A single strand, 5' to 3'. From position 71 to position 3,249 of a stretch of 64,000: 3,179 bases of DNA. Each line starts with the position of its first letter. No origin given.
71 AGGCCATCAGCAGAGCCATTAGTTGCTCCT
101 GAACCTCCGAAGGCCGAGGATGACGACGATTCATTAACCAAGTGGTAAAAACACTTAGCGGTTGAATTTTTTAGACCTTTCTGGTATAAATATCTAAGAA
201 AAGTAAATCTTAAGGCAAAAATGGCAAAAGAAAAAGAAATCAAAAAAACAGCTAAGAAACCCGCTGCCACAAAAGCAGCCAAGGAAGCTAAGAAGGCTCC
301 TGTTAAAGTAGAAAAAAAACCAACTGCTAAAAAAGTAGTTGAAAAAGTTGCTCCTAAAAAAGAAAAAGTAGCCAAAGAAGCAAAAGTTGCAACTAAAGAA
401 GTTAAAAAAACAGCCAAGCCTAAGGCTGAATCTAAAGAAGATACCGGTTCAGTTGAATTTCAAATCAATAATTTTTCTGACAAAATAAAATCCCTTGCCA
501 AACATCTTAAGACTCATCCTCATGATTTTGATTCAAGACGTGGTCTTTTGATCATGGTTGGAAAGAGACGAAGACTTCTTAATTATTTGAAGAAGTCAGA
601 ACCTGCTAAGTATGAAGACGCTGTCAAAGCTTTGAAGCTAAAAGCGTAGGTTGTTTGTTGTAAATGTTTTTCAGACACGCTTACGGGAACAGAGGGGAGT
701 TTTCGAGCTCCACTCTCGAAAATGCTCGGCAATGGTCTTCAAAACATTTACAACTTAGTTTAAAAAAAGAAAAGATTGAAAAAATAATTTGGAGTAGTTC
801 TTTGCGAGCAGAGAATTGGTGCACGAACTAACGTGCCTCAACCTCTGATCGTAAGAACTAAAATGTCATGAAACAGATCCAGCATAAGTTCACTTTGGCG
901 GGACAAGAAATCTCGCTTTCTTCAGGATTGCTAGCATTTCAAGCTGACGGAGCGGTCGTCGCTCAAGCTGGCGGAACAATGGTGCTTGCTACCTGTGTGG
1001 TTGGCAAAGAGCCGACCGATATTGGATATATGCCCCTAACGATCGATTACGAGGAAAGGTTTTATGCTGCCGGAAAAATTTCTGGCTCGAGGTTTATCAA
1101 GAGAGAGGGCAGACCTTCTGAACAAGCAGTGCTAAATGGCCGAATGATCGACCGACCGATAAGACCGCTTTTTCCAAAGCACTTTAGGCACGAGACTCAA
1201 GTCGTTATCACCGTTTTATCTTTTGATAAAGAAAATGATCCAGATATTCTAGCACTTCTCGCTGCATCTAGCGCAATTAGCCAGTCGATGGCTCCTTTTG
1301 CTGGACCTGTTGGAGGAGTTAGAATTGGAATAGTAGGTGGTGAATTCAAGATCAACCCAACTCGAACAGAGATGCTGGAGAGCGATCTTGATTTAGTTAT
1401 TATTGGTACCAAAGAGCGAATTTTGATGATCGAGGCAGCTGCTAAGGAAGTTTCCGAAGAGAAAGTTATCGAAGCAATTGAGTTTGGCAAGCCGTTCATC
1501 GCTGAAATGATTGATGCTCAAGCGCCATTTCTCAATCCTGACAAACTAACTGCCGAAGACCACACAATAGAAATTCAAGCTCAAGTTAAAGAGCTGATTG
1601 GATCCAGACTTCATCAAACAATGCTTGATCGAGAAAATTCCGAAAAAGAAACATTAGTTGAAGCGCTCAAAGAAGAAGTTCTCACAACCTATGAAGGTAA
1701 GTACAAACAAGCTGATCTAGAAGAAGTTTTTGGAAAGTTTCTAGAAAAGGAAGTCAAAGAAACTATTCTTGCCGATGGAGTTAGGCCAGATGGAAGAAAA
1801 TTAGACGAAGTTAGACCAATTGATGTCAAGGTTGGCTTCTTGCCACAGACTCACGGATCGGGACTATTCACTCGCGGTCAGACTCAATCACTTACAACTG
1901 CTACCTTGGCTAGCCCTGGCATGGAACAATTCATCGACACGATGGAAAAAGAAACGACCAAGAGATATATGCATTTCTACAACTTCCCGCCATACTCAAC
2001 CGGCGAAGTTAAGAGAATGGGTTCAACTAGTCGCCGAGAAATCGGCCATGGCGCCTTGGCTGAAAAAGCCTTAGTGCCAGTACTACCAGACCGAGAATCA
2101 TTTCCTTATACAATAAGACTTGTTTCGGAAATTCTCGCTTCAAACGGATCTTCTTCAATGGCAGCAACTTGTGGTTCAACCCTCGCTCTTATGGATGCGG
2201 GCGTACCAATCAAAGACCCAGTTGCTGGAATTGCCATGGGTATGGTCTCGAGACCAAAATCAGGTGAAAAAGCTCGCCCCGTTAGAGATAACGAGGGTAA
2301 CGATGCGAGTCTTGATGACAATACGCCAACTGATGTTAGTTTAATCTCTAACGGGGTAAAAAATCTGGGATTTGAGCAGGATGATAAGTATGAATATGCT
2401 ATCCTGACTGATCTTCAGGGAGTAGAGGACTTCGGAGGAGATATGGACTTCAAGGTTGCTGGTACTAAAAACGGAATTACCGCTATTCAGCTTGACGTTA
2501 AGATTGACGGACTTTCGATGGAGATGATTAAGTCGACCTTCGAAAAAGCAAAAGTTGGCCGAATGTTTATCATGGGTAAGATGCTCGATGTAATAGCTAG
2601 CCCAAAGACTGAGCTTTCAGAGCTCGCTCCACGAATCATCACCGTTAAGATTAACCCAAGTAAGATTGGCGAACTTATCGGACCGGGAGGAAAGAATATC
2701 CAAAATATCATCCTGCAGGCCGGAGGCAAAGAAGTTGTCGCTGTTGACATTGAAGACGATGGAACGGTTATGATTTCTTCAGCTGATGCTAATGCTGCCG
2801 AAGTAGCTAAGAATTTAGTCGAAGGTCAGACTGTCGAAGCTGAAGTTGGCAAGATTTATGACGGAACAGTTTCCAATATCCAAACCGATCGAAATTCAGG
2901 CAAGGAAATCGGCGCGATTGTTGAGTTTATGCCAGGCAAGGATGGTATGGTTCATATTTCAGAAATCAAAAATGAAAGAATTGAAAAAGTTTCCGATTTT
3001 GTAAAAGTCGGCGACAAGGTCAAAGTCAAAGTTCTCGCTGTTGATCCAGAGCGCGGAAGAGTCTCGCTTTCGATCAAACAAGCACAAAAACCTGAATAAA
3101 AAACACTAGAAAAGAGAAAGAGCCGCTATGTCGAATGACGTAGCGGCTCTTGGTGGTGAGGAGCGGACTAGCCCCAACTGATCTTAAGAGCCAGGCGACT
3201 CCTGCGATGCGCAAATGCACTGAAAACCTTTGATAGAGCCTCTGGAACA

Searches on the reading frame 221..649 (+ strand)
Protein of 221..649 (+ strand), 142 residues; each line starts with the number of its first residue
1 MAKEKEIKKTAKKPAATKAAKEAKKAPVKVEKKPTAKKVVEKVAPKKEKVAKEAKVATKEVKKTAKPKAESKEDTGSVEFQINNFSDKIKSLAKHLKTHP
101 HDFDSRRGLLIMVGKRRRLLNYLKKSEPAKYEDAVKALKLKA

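Call 50: search_protein_families(library=pfam, proteins=[window:221-649:+])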
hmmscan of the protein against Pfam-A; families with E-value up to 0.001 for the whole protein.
window:221-649:+ (142 aa): 1 family
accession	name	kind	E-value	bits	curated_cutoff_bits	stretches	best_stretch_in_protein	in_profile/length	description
PF00312.27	Ribosomal_S15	-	1.1e-26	93.2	31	1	67-140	7-80/81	Ribosomal protein S15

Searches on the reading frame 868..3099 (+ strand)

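Call 11: search_protein_families(library=pfam, proteins=[window:868-3099:+])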
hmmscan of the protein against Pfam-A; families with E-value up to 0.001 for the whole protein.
window:868-3099:+ (743 aa): 6 families
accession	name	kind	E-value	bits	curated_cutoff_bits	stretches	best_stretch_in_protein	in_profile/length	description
PF01138.27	RNase_PH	-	3.3e-51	173.5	25.5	2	314-447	1-130/130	3' exoribonuclease family, domain 1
PF03725.20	RNase_PH_C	-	5.1e-18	65.2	20.8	1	146-208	1-65/67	3' exoribonuclease family, domain 2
PF00575.29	S1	-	6.6e-15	55.7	22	1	658-737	2-74/74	S1 RNA binding domain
PF03726.19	PNPase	-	1.6e-09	38.6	24.6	1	235-311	1-81/81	Polyribonucleotide nucleotidyltransferase, RNA binding domain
PF00013.35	KH_1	-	4.5e-07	30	21.5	1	591-652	2-65/66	KH domain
PF23459.1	S1_RRP5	-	0.00091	20.2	27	0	680-735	16-71/72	RRP5 S1 domain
